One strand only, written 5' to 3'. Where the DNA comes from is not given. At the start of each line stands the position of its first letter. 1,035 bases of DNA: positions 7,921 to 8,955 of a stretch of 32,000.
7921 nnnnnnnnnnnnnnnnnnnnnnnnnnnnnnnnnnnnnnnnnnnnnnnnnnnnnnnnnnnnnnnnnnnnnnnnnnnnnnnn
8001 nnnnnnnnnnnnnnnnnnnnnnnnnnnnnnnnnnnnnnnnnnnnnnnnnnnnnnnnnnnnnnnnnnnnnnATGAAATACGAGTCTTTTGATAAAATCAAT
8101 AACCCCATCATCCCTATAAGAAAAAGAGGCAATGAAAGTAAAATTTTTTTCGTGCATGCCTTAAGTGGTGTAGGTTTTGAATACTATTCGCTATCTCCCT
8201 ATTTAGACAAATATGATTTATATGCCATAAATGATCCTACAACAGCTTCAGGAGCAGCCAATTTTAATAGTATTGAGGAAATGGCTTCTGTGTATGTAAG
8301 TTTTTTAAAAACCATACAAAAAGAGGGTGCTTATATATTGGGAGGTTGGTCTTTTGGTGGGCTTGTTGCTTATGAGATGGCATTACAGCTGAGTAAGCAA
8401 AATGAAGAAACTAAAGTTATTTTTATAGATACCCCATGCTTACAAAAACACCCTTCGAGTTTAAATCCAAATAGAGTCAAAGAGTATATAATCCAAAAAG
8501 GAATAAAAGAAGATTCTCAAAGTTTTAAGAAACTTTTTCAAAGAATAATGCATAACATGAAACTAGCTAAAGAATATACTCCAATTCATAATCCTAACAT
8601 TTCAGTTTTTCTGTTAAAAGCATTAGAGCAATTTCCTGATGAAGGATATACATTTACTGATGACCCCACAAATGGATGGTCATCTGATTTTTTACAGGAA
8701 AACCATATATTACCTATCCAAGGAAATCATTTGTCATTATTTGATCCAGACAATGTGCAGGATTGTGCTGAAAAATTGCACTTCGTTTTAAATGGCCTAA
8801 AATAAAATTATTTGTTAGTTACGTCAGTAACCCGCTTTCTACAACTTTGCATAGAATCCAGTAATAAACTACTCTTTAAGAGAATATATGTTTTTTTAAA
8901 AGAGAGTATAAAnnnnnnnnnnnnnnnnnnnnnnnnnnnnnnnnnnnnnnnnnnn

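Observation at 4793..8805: Orphan GrsA/TycA-like A-T-E module with a coupled thioesterase and no condensation domain in reach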

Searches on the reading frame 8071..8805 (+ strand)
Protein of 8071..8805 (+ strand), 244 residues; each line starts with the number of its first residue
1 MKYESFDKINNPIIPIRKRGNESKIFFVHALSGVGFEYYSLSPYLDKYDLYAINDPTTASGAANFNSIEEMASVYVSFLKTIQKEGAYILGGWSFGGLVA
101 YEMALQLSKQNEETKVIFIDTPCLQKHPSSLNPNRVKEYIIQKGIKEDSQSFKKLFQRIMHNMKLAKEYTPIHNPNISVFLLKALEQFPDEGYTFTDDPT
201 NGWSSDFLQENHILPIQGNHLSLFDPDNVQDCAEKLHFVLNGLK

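Call 3: search_protein_families(library=pfam, proteins=[window:8071-8805:+])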
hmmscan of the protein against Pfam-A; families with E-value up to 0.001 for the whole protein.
window:8071-8805:+ (244 aa): 1 family
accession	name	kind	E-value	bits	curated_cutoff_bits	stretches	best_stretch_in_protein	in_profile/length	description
PF00975.26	Thioesterase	-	1.4e-21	78.2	26.4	1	24-237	2-223/226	Thioesterase domain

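Call 4: search_protein_families(library=ncbifam, proteins=[window:8071-8805:+])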
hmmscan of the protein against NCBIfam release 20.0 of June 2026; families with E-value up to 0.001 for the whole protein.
window:8071-8805:+ (244 aa): 4 families
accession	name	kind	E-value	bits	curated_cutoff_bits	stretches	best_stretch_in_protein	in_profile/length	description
NF040607.1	mycolic_Pks13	equivalog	1.8e-12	45.6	2100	1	66-121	1460-1516/1680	polyketide synthase Pks13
NF007605.2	PRK10252.1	equivalog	3.5e-08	31.4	2400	1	11-116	1055-1160/1292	enterobactin non-ribosomal peptide synthetase EntF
TIGR01738.1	bioH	equivalog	1.6e-05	24.7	206.95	1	46-161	29-137/245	pimeloyl-ACP methyl ester esterase BioH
NF008340.0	PRK11126.1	equivalog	0.00013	21.3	261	1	21-111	13-103/255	2-succinyl-6-hydroxy-2,4-cyclohexadiene-1-carboxylate synthase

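Call 11: list_cluster_members(proteins=[P0001, window:8071-8802:+, window:28258-29754:+, window:25720-27147:+])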
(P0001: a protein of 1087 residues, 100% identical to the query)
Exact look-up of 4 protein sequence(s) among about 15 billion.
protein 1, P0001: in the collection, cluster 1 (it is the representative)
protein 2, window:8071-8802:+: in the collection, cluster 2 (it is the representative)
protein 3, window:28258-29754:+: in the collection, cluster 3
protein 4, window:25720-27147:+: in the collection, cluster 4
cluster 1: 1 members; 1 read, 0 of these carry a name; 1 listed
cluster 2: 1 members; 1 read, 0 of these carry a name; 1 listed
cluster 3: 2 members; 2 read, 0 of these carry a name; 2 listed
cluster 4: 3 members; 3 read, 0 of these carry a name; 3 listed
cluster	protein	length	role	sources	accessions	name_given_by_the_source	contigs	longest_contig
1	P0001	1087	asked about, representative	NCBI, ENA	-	-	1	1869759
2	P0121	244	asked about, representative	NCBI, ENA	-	-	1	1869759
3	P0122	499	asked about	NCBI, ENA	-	-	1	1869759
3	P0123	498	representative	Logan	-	-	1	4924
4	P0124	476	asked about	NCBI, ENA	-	-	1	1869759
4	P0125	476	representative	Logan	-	-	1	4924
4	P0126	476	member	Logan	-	-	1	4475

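Call 14: find_homologous_proteins(query=window:8071-8802:+)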
Query window:8071-8802:+ (244 aa): 7 proteins with E <= 0.001 among 184 candidates.
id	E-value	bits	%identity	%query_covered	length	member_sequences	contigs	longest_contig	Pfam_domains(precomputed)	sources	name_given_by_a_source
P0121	1.5e-162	557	100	100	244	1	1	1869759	PF00975.27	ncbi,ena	-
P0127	8.8e-120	417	74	99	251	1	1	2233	PF00561.27,PF00975.27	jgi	jgi:thioesterase domain-containing protein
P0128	5.2e-29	119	34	95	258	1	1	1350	PF00975.27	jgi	jgi:nocardicin nonribosomal peptide synthetase NocB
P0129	7.2e-28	116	34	93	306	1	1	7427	PF00550.32,PF00975.27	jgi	-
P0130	1.1e-12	66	36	44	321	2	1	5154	PF12697.14,PF00975.27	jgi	jgi:thioesterase domain-containing protein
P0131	2.4e-10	58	28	85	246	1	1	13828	PF12697.14,PF00975.27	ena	-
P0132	1.9e-9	55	52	22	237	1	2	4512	PF00975.27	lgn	-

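Call 15: search_solved_structures(query=window:8071-8802:+, max_evalue=0.01, show_alignments=2)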
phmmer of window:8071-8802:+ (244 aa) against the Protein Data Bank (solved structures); distinct sequences matched with E-value up to 0.01: 31.
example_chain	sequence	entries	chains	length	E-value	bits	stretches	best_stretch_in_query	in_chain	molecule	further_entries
6ojc_A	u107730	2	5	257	1e-28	103.6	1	24-242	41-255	NocB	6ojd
4zxh_A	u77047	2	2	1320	2.7e-15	59.7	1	13-122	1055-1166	ABBFA_003403 | Tyrocidine synthetase 3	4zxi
7crn_A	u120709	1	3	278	4.8e-13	52.3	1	12-117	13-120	Non-ribosomal peptide synthetase 4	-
7dxo_A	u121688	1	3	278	1.3e-12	50.9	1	12-117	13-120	Non-ribosomal peptide synthetase 4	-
7r0x_A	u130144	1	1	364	1.9e-09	40.5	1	19-132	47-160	Polyketide synthase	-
4z49_A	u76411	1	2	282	6.2e-09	38.8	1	20-111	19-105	Fatty acid synthase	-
7mhd_A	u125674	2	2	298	7.1e-09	38.6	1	20-111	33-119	Fatty acid synthase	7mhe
3tjm_A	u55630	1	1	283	7.8e-09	38.5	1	20-111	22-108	Fatty acid synthase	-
2px6_A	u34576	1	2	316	8.5e-09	38.4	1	20-111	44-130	Thioesterase domain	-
1xkt_A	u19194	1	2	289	1.3e-08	37.7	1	20-111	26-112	fatty acid synthase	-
8tqv_A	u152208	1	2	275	4.1e-08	36.1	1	66-117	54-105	Polyketide synthase Pks13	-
5v3w_A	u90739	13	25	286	4.6e-08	35.9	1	66-117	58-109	Polyketide synthase Pks13 (Termination polyketide synthase) | Polyketide synthase Pks13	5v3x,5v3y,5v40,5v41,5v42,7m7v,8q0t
5v3z_A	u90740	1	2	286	4.8e-08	35.9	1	66-117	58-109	Polyketide synthase Pks13 (Termination polyketide synthase)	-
7vjt_A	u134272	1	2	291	4.9e-08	35.9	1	66-117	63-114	Polyketide synthase Pks13 (Termination polyketide synthase)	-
2vz8_A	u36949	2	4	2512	7e-08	35.4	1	22-114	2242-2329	FATTY ACID SYNTHASE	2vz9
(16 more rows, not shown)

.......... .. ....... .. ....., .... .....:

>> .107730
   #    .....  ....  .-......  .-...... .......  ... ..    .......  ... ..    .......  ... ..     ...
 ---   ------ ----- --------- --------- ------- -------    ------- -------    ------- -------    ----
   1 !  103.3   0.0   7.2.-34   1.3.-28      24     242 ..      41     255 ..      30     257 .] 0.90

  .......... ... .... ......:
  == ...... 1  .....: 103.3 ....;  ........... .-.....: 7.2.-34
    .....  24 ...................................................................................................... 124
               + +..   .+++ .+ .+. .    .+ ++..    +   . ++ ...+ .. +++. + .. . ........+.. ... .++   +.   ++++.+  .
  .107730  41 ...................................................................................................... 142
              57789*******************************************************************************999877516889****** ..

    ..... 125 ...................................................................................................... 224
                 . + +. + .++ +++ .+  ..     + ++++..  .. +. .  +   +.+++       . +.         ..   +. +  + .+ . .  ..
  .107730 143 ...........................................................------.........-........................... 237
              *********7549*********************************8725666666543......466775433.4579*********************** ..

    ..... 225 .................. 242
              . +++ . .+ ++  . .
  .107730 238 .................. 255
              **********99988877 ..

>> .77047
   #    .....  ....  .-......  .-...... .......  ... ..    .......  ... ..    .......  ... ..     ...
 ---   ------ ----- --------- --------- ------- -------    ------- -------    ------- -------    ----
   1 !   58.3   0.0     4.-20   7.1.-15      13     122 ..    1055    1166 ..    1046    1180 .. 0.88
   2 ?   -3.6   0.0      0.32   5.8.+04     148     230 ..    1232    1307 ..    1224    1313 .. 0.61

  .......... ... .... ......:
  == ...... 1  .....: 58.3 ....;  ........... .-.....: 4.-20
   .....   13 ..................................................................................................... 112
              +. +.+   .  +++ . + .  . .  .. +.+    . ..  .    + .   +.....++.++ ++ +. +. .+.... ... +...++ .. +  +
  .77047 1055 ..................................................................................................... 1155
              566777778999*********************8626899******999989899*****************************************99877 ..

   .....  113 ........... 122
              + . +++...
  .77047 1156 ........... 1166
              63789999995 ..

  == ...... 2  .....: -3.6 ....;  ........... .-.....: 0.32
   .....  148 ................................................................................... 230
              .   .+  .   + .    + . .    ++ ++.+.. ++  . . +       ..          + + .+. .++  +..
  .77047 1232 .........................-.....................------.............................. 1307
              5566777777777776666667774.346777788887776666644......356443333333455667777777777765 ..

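Call 16: find_encoding_contigs(protein=P0127, flank=10000)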
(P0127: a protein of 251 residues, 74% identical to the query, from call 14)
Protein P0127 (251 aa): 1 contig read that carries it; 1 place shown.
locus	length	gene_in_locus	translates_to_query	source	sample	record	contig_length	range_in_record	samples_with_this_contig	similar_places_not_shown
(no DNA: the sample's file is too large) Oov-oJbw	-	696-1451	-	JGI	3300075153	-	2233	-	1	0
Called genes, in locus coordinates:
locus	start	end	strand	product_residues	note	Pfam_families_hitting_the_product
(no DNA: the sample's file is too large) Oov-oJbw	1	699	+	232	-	?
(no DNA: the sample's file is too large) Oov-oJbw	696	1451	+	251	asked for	PF00561:Abhydrolase_1 (weak), PF00975:Thioesterase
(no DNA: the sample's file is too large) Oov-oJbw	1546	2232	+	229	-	?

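Call 17: find_encoding_contigs(protein=P0129, flank=10000)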
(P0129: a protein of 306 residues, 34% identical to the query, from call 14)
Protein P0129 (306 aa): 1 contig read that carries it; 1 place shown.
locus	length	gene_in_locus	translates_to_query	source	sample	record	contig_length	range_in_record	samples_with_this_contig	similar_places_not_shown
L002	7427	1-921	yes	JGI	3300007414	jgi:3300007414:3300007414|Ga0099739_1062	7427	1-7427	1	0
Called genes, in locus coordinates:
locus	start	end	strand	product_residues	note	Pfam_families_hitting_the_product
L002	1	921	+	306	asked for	PF00550:PP-binding, PF00975:Thioesterase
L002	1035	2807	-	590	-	PF00664:ABC_membrane, PF00005:ABC_tran, PF02463:SMC_N (weak)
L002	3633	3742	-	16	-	-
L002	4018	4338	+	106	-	PF13808:DDE_Tnp_1_assoc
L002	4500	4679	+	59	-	-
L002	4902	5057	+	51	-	-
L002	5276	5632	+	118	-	PF01329:Pterin_4a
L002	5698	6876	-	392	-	PF13546:DDE_5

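Call 18: find_encoding_contigs(protein=P0128, flank=10000)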
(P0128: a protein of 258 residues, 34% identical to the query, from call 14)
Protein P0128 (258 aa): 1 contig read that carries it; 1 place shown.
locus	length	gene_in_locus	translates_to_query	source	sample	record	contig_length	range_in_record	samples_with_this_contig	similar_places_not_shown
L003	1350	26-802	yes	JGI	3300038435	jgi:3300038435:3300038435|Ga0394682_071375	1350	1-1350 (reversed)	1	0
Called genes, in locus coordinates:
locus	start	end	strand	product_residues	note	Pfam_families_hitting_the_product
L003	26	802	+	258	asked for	PF00975:Thioesterase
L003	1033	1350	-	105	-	?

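Call 49: search_protein_representatives(protein=window:8071-8802:+)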
Query: 244 residues. Proteins with E-value up to 0.001 (for the whole library): 21679; up to 1e-10: 3863; up to 1e-30: 10. The best 150 are listed.
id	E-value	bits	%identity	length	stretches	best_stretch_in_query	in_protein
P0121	4.8e-163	556.5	100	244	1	1-244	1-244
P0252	1.2e-51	191.8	34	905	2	18-231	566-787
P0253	3.0e-45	170.8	33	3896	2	11-190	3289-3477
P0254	1.8e-34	135.6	37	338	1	8-243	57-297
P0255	1.1e-33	132.9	37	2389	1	5-239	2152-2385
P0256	1.7e-33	132.3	32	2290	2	21-236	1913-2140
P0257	2.1e-32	128.8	32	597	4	14-164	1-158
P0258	6.6e-32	127.2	33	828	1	11-237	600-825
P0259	7.3e-32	127.0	36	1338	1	10-242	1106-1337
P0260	2.9e-31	125.0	35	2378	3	9-119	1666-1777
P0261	1.6e-30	122.7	33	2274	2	13-232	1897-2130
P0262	2.5e-30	122.0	35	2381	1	7-236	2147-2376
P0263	1.2e-29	119.7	33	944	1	14-240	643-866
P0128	1.7e-29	119.3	35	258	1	8-241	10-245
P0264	1.3e-28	116.3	35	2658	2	19-176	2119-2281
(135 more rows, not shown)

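Call 52: search_protein_families(library=pfam, proteins=[P0252, P0254, P0255, P0256, P0258, P0259, P0263], max_evalue=0.00001)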
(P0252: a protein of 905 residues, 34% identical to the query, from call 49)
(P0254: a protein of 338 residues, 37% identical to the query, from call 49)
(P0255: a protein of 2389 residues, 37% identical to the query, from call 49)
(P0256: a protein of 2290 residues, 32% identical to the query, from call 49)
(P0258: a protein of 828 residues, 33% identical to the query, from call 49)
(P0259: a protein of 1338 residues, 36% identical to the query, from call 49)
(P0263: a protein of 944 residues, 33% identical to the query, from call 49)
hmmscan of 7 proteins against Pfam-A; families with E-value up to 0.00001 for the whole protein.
P0252 (905 aa): 6 families
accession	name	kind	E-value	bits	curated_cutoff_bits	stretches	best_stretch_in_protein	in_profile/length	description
PF00975.26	Thioesterase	-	2e-51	175.9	26.4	2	319-420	2-107/226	Thioesterase domain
PF00550.31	PP-binding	-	7.3e-17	61.8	20.8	1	230-293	2-65/67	Phosphopantetheine attachment site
PF12697.13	Abhydrolase_6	-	8e-13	50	26.3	1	574-695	2-121/217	Alpha/beta hydrolase family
PF00561.26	Abhydrolase_1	-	1e-12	48.7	25.8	1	360-588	51-217/245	alpha/beta hydrolase fold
PF13193.12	AMP-binding_C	-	5.2e-10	40.5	24.5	1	121-201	1-76/76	AMP-binding enzyme C-terminal domain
PF00501.34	AMP-binding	-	1.6e-07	31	29.9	1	7-56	333-384/384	AMP-binding enzyme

P0254 (338 aa): 2 families
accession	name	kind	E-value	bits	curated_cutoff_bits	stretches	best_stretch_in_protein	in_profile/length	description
PF00975.26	Thioesterase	-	2.2e-25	90.7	26.4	1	73-288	2-220/226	Thioesterase domain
PF00550.31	PP-binding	-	9.8e-14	51.8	20.8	1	2-49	19-66/67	Phosphopantetheine attachment site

P0255 (2389 aa): 6 families
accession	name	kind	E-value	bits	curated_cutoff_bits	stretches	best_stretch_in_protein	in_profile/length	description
PF00668.25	Condensation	-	5.7e-193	642.2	30.6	2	1119-1549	4-447/456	Condensation domain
PF00501.34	AMP-binding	-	3.7e-142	474.1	29.9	2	534-871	1-384/384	AMP-binding enzyme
PF00550.31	PP-binding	-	2.6e-30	104.9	20.8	2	1036-1098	2-66/67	Phosphopantetheine attachment site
PF00975.26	Thioesterase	-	4e-25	89.8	26.4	1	2171-2339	2-165/226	Thioesterase domain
PF13193.12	AMP-binding_C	-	3e-24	86.2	24.5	2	1982-2055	1-76/76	AMP-binding enzyme C-terminal domain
PF18563.6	TubC_N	-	4.6e-15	55.9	26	1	23-72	1-50/52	TubC N-terminal docking domain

P0256 (2290 aa): 11 families
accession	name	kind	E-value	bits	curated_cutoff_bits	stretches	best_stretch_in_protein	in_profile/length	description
PF00109.32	ketoacyl-synt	-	2.4e-87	293.1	20.8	1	78-328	2-252/252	Beta-ketoacyl synthase, N-terminal domain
PF08659.16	KR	-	9.3e-41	140.2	22.6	1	1098-1275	3-179/180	KR domain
PF00975.26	Thioesterase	-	3.7e-38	132.4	26.4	2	1916-2098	2-192/226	Thioesterase domain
PF02801.28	Ketoacyl-synt_C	-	2.1e-36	124.9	20.8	1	336-448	1-113/119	Beta-ketoacyl synthase, C-terminal domain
PF22621.2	CurL-like_PKS_C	-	1.7e-11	44.3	27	1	541-605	1-63/64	CurL-like, PKS C-terminal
PF16197.11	KAsynt_C_assoc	-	8.1e-11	42.7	33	1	463-589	5-105/111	Ketoacyl-synthetase C-terminal extension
PF00106.31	adh_short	-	7.3e-10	39.1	26.6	1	1098-1260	3-164/195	short chain dehydrogenase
PF13637.12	Ank_4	-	3.8e-08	33.8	22.7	0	1729-1776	1-48/50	Ankyrin repeats (many copies)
PF13561.12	adh_short_C2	-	1.6e-06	28.3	27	1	1107-1256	8-154/236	Enoyl-(Acyl carrier protein) reductase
PF00550.31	PP-binding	-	2.4e-06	28.1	20.8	1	1376-1444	3-67/67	Phosphopantetheine attachment site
PF00561.26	Abhydrolase_1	-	9.2e-06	25.9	25.8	0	1941-2142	30-227/245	alpha/beta hydrolase fold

P0258 (828 aa): 4 families
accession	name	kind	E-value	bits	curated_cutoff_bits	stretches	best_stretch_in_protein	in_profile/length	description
PF00501.34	AMP-binding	-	7.4e-64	216.4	29.9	1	29-370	2-384/384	AMP-binding enzyme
PF00975.26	Thioesterase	-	3e-24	86.9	26.4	1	614-810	3-209/226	Thioesterase domain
PF00550.31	PP-binding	-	1.6e-11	44.7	20.8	1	527-590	2-67/67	Phosphopantetheine attachment site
PF13193.12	AMP-binding_C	-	8.8e-10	39.8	24.5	1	427-499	1-76/76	AMP-binding enzyme C-terminal domain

P0259 (1338 aa): 5 families
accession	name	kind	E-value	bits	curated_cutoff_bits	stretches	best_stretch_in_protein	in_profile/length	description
PF00501.34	AMP-binding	-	3.1e-85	286.7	29.9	1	520-868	1-384/384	AMP-binding enzyme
PF00975.26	Thioesterase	-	1.6e-27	97.7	26.4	1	1120-1332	3-223/226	Thioesterase domain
PF00551.24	Formyl_trans_N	-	7.2e-16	58.9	26.1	1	4-100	79-175/181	Formyl transferase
PF00550.31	PP-binding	-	2.1e-13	50.7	20.8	1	1033-1096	2-66/67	Phosphopantetheine attachment site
PF02911.23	Formyl_trans_C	-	4.7e-07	30.4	21.1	1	137-233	7-98/100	Formyl transferase, C-terminal domain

P0263 (944 aa): 3 families
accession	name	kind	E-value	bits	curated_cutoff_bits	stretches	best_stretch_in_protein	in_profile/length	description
PF00668.25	Condensation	-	1.8e-73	248.2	30.6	1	168-603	4-434/456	Condensation domain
PF00975.26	Thioesterase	-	2.3e-23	84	26.4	1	653-754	2-105/226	Thioesterase domain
PF00550.31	PP-binding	-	4.4e-11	43.3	20.8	1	89-149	2-65/67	Phosphopantetheine attachment site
